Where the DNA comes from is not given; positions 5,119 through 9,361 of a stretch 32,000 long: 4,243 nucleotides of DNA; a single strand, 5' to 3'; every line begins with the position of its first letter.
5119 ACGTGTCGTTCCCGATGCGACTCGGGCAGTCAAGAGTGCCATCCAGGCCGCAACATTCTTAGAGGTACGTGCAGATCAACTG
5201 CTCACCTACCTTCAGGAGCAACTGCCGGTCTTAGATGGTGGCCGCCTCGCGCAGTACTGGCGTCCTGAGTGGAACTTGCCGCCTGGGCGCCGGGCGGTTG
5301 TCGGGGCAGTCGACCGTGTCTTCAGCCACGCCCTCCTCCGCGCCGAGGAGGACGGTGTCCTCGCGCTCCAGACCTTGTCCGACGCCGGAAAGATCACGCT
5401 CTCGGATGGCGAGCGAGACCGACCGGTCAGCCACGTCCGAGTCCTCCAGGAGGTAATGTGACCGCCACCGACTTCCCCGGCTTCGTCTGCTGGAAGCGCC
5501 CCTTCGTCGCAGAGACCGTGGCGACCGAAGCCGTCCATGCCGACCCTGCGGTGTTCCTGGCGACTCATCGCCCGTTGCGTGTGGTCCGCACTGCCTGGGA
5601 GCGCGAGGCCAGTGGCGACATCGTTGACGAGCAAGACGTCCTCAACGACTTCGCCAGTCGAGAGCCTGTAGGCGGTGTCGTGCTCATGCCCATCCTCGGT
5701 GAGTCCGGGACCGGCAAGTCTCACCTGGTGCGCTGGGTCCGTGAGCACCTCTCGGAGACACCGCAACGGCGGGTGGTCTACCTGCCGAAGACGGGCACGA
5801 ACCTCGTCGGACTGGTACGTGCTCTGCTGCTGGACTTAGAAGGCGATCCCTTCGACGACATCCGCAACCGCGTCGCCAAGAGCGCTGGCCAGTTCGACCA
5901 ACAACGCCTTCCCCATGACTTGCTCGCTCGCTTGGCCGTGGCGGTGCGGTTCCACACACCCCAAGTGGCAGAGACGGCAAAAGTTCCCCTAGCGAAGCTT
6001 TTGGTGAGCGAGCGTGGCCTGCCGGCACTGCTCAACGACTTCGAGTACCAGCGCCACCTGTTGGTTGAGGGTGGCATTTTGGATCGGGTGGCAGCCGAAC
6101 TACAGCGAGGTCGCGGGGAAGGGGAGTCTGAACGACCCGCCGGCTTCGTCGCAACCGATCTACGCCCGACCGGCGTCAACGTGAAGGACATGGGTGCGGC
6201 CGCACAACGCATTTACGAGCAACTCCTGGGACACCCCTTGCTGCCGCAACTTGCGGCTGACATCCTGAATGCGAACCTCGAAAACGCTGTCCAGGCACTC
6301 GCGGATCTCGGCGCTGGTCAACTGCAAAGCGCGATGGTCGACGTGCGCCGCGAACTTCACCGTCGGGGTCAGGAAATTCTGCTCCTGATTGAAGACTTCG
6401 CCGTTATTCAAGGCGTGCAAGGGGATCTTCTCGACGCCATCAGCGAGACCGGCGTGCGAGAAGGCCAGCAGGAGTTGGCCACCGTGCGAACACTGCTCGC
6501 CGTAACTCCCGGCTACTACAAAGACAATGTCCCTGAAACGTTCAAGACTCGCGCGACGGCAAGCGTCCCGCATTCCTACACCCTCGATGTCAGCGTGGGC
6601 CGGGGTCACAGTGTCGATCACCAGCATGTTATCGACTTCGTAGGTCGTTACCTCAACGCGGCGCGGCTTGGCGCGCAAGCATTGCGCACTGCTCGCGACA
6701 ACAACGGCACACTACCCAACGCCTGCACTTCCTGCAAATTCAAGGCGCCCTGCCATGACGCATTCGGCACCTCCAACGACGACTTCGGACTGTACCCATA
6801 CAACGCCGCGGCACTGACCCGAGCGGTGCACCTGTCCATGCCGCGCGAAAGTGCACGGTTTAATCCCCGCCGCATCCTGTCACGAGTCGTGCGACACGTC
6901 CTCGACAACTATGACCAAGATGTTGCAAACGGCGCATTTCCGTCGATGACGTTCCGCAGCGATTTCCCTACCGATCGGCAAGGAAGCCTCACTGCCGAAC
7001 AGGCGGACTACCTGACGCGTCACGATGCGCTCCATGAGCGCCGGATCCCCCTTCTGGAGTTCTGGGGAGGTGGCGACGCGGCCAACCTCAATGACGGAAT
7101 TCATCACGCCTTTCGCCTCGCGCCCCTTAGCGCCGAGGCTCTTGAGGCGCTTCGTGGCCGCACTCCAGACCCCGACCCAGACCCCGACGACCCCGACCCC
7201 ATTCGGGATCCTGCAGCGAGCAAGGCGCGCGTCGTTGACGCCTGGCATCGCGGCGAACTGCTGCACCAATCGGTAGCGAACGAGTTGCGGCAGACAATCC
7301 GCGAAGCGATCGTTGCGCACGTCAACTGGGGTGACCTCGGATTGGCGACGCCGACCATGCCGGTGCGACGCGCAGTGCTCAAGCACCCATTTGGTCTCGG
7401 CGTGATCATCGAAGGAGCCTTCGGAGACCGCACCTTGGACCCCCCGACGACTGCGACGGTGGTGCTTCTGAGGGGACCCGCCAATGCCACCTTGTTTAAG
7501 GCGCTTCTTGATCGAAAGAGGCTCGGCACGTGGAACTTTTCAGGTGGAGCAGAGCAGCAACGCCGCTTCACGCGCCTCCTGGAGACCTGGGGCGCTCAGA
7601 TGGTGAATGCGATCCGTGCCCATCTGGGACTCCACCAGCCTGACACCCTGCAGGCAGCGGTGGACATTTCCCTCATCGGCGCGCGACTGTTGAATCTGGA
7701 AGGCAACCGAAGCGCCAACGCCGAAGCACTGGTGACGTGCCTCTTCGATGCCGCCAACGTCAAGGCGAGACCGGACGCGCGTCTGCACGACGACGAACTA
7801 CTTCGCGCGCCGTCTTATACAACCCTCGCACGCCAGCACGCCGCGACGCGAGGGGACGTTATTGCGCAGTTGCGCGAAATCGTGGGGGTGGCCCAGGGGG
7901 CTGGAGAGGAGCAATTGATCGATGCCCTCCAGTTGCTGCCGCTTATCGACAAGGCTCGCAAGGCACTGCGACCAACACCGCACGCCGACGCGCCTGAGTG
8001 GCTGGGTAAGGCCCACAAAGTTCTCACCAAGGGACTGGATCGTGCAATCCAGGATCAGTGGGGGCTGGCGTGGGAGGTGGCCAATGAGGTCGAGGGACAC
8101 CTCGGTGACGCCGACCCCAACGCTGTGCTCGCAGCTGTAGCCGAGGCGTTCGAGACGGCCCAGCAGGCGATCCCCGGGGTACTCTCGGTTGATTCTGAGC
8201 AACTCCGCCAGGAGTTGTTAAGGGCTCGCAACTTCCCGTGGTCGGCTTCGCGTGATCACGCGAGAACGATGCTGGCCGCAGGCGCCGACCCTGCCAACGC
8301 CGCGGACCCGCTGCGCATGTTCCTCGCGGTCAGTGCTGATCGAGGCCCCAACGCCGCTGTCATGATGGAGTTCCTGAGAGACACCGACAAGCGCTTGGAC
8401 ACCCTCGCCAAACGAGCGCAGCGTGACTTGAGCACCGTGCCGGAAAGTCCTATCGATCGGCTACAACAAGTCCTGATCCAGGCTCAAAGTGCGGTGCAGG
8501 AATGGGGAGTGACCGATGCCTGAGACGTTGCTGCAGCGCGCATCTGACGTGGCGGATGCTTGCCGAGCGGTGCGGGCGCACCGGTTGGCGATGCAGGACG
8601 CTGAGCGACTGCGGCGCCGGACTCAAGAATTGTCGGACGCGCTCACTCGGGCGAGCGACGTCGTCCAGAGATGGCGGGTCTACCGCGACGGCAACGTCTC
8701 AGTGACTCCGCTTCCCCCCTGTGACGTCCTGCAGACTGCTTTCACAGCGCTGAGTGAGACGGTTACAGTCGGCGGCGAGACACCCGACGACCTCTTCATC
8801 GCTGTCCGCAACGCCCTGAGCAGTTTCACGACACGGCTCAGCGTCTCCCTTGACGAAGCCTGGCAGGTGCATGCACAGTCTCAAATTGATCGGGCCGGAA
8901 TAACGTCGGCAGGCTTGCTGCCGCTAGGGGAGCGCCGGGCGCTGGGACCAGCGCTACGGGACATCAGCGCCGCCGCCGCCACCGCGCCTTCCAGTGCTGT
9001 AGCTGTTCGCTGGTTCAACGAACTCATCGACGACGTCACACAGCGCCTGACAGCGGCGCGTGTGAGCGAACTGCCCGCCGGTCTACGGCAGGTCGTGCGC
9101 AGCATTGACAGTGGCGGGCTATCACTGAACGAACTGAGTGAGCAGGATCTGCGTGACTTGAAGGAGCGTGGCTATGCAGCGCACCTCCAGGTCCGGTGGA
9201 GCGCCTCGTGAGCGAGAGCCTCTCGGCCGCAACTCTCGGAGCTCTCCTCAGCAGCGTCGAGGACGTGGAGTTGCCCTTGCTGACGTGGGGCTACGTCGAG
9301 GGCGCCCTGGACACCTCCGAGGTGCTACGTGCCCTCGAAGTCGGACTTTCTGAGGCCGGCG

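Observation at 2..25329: Dpd-type 7-deazaguanine DNA modification/restriction island, actinobacterial variant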

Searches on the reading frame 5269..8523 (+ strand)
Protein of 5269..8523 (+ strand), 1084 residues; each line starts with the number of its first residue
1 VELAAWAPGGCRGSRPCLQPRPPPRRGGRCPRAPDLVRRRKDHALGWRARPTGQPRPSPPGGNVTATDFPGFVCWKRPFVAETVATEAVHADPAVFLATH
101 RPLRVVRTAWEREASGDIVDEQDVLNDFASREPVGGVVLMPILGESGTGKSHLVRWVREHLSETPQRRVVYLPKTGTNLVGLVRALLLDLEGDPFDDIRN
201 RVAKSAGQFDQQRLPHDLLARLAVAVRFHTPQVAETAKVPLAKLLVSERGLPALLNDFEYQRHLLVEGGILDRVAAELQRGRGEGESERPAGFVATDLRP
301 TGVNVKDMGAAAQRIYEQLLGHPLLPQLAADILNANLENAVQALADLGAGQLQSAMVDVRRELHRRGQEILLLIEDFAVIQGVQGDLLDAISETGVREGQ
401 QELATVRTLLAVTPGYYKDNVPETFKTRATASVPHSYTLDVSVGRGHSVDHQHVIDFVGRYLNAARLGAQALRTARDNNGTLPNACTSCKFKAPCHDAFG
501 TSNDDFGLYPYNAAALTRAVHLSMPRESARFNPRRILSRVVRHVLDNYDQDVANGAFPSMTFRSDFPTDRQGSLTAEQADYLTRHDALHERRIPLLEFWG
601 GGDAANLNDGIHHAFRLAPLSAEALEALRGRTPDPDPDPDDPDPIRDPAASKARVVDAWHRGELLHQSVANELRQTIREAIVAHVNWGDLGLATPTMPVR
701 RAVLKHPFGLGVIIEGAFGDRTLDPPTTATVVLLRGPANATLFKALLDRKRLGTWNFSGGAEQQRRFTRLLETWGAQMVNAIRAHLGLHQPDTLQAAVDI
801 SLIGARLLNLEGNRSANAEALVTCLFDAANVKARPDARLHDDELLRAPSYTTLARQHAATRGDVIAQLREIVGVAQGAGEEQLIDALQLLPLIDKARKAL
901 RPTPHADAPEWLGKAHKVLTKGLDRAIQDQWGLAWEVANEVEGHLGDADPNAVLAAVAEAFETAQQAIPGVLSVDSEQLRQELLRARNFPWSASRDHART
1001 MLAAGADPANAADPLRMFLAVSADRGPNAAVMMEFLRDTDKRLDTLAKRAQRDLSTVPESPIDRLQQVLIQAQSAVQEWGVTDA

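Call 3: search_protein_families(library=ncbifam, proteins=[window:5269-8523:+], max_evalue=0.01)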
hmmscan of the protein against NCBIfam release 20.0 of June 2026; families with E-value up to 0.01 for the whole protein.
window:5269-8523:+ (1084 aa): 1 family
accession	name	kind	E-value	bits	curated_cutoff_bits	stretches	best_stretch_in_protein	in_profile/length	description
NF041065.1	DpdH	equivalog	1.4e-276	920.9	450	1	72-1070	1-1012/1014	protein DpdH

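Call 73: search_protein_families(library=pfam, proteins=[window:5458-8523:+], max_evalue=0.001)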
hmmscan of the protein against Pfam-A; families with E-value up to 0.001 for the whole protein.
window:5458-8523:+ (1021 aa): 2 families
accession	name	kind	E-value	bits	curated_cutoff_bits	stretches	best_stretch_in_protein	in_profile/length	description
PF13401.12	AAA_22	-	2.2e-05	25.2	27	1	79-145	10-65/130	AAA domain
PF13191.12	AAA_16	-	0.00061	20.8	32.6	1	76-152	26-117/167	AAA ATPase domain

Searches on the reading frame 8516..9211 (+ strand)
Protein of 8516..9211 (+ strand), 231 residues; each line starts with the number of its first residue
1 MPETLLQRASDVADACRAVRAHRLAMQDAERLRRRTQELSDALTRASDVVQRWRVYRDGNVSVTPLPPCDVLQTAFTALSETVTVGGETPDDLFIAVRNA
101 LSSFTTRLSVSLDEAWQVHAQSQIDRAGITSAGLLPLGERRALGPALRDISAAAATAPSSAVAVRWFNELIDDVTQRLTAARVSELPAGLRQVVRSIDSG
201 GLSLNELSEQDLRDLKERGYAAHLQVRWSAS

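Call 3: search_protein_families(library=ncbifam, proteins=[window:8516-9211:+], max_evalue=0.01)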
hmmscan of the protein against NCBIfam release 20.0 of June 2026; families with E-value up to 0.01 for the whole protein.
window:8516-9211:+ (231 aa): 0 families

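Call 5: search_protein_families(library=pfam, proteins=[window:8516-9211:+], max_evalue=0.01)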
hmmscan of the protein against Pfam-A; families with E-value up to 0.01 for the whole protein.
window:8516-9211:+ (231 aa): 0 families

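Call 7: search_protein_families(library=padloc, proteins=[window:8516-9211:+], max_evalue=1)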
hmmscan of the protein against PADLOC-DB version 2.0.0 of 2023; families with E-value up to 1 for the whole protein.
window:8516-9211:+ (231 aa): 1 family
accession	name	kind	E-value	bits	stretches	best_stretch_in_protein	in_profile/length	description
PDLC01624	Cas11e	-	0.084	11.8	1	169-229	65-121/125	CAS-I-E; effector_SS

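Call 8: search_protein_families(library=ncbifam, proteins=[window:8516-9211:+], max_evalue=10)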
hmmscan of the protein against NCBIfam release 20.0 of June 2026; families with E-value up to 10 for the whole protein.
window:8516-9211:+ (231 aa): 0 families

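Call 45: search_solved_structures(query=window:8516-9211:+, max_evalue=1)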
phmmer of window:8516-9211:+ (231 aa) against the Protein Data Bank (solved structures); distinct sequences matched with E-value up to 1: 0.

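Call 50: find_homologous_proteins(query=window:8516-9211:+, max_evalue=0.001)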
Query window:8516-9211:+ (231 aa): 1 proteins with E <= 0.001 among 6893 candidates.
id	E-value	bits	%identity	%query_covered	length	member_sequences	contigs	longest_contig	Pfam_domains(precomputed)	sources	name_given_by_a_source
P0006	4.7e-141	486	100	100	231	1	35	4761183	-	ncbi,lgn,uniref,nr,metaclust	ncbi:hypothetical protein [Kineococcus radiotolerans]|uniref:Uncharacterized protein n=1 Tax=Kineoco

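Call 56: search_protein_representatives(protein=window:8516-9211:+)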
Query: 231 residues. Proteins with E-value up to 0.001 (for the whole library): 7; up to 1e-10: 4; up to 1e-30: 3. The best 7 are listed.
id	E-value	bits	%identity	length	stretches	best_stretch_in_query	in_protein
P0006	1.5e-141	485.5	100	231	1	1-231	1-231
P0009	8.9e-45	169.4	38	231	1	1-230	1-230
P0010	8.1e-33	130.3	36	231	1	1-231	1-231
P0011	1.1e-20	90.7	30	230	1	1-230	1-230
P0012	3.5e-10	56.4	26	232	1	4-229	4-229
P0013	1.9e-08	50.7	31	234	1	5-229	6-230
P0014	2.8e-08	50.2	26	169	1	83-230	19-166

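Call 58: predict_structure(protein=window:8516-9211:+)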
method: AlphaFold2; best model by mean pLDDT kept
length: 231 residues; sequences in the alignment: 1
mean_pLDDT: 45.5   pTM: 0.27
mean pLDDT of the five models: 45.5, 42.9, 42.1, 41.3, 40.4
residues with pLDDT >= 90: 0; 70-90: 22; 50-70: 33; < 50: 176
segments of 3 or more residues with pLDDT < 50: 5-29, 31-33, 38-40, 42-171, 226-231
pLDDT, mean of each block of 10 residues (from residue 1): 43 41 44 47 44 38 35 38 34 33 30 36 42 37 44 42 44 50 65 71 74 68 48 34
secondary structure, 60 per line:
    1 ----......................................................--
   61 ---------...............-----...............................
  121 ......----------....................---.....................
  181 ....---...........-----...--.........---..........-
elements in order: H5-58 H70-84 H90-126 H137-156 H160-184 H188-198 H209-217 H221-230
